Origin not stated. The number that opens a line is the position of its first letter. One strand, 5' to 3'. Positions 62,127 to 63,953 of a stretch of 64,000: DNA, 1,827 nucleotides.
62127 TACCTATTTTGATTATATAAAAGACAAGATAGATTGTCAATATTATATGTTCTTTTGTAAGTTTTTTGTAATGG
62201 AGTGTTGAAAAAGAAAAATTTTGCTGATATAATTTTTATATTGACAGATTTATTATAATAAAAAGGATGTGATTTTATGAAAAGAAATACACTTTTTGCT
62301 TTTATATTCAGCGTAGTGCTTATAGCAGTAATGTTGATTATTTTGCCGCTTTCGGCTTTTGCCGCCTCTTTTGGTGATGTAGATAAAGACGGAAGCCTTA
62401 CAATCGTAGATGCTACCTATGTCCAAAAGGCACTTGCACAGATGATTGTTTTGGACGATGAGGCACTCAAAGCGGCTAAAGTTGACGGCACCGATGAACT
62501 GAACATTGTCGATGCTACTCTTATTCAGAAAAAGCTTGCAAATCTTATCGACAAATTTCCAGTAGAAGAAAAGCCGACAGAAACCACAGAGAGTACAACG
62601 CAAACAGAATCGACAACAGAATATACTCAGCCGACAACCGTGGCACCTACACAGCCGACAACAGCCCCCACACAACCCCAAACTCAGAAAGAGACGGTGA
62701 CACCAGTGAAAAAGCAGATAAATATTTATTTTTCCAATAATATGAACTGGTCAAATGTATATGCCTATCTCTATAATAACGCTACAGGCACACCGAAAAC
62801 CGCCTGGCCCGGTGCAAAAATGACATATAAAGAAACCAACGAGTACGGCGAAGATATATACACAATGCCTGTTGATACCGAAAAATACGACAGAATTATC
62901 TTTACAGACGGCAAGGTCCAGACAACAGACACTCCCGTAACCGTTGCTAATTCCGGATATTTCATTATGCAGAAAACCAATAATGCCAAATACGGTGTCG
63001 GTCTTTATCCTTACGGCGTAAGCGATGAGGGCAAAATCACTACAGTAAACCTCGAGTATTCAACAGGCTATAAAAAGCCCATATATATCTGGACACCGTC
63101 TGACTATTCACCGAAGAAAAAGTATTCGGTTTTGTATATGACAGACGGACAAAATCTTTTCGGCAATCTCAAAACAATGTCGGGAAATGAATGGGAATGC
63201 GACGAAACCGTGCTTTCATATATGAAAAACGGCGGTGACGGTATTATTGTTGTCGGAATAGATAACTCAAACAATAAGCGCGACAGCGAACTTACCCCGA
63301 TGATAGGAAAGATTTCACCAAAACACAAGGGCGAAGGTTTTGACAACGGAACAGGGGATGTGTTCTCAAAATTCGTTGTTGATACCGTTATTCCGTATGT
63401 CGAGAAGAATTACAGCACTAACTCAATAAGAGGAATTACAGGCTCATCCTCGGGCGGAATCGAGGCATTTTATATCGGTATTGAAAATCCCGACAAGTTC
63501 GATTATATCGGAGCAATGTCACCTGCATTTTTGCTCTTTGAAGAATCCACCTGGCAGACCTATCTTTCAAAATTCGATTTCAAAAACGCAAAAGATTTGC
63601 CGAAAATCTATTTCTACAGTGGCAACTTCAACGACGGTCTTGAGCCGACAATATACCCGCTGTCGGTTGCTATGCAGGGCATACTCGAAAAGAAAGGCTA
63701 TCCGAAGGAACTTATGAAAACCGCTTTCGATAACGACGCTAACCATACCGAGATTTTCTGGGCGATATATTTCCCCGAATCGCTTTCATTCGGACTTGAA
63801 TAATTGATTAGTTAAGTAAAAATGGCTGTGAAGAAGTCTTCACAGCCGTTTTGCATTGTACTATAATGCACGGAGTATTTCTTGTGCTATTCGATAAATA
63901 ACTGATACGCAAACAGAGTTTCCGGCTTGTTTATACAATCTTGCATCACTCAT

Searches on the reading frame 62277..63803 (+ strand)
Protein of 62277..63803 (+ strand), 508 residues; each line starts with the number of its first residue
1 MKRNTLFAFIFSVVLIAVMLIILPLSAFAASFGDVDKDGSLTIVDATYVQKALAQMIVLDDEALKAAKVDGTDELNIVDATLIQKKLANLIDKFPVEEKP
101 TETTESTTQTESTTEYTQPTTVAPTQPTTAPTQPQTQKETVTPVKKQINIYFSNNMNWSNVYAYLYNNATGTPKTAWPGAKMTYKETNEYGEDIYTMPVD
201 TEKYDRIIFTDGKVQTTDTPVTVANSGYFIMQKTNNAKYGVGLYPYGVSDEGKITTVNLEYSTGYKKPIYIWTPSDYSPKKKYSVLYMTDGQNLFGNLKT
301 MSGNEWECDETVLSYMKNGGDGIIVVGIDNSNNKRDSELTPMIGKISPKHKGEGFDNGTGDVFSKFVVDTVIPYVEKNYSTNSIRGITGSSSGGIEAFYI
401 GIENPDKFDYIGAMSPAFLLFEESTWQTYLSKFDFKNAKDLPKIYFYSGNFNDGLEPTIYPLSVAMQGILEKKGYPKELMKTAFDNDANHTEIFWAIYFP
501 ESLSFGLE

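Call 57: search_protein_families(library=pfam, proteins=[window:62277-63803:+], max_evalue=0.000001)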
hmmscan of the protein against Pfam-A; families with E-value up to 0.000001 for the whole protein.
window:62277-63803:+ (508 aa): 2 families
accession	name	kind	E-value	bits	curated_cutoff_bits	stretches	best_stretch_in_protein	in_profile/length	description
PF00756.26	Esterase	-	1.2e-18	68.2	22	1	264-446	5-188/251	Putative esterase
PF16738.10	CBM26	-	1.4e-13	51.2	28.1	1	150-218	1-67/70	Starch-binding module 26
